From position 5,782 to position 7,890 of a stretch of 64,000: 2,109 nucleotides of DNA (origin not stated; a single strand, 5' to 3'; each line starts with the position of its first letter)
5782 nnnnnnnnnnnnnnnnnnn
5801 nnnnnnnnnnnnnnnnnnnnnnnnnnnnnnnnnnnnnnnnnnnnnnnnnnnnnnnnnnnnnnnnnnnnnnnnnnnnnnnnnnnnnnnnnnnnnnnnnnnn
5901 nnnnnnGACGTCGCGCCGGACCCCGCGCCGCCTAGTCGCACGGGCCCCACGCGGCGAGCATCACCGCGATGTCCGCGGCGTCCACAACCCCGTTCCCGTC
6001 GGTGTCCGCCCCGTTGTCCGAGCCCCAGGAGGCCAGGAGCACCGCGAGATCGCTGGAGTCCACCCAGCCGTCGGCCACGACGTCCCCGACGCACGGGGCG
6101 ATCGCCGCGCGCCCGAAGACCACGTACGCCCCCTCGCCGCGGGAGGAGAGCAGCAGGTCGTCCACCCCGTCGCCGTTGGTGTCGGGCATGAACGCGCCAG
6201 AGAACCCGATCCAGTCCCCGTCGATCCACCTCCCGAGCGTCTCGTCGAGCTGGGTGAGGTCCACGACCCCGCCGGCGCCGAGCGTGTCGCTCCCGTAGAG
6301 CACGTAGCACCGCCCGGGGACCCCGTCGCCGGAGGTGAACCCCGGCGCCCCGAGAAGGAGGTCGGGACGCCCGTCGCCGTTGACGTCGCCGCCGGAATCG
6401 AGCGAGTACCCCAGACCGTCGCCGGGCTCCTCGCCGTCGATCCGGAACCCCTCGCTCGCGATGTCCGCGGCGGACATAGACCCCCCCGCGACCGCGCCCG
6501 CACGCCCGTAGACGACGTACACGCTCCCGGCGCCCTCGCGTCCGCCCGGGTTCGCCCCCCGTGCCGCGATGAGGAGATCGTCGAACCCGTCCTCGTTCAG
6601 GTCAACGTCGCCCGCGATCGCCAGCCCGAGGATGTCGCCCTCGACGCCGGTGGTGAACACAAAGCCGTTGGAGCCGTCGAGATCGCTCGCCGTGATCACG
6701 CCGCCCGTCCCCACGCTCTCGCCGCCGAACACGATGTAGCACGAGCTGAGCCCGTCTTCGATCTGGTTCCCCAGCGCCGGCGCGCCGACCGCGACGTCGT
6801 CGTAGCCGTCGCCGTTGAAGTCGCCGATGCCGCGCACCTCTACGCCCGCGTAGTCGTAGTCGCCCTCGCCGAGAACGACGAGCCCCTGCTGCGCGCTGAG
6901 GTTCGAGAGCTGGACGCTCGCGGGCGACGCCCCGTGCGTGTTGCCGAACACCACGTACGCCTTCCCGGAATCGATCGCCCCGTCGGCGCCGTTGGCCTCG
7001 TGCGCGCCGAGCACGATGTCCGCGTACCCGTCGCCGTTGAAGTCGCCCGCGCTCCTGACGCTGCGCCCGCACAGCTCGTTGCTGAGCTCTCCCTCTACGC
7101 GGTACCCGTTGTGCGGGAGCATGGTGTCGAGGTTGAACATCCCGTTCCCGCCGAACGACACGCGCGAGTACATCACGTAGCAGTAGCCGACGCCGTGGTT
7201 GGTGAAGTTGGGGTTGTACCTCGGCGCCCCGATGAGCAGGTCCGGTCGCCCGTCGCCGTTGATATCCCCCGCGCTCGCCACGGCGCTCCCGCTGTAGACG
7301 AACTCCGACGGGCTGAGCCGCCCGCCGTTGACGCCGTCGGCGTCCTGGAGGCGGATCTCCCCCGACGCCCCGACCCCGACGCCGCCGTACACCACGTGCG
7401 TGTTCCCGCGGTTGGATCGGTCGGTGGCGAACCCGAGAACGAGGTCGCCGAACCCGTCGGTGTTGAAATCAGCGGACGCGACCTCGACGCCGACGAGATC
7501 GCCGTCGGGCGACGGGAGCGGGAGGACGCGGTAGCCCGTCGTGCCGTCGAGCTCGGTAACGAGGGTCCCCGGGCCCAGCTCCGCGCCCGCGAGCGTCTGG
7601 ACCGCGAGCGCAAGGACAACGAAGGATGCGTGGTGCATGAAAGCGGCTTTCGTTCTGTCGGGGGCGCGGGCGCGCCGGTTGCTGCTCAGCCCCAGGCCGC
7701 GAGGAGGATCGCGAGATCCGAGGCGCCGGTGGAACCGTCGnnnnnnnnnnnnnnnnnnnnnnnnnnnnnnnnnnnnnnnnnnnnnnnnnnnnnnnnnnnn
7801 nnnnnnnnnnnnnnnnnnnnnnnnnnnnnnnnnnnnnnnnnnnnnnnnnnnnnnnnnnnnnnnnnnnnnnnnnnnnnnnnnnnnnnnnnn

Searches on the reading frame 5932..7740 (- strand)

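Call 23: search_protein_families(library=ncbifam, proteins=[window:5932-7740:-], max_evalue=0.01)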
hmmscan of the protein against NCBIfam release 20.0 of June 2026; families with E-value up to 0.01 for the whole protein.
window:5932-7740:- (602 aa): 2 families
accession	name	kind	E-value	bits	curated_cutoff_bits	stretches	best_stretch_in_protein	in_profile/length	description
NF047539.1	XAC2610_fam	domain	5.4e-12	46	35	0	305-326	3-24/89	XAC2610-related protein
NF041540.1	dockerin_GC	domain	0.00012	22.5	29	1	552-598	10-63/67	GC-type dockerin domain-anchored protein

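Call 50: search_protein_families(library=pfam, proteins=[window:5932-7740:-], max_evalue=0.05)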
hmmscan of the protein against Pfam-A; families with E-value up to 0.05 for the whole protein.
window:5932-7740:- (602 aa): 2 families
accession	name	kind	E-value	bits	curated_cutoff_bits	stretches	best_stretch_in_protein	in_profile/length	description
PF01839.29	FG-GAP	-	5.1e-39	132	22.1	6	151-189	2-36/37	FG-GAP repeat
PF13517.12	FG-GAP_3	-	7e-07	30.2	26.9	2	91-170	1-61/61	FG-GAP-like repeat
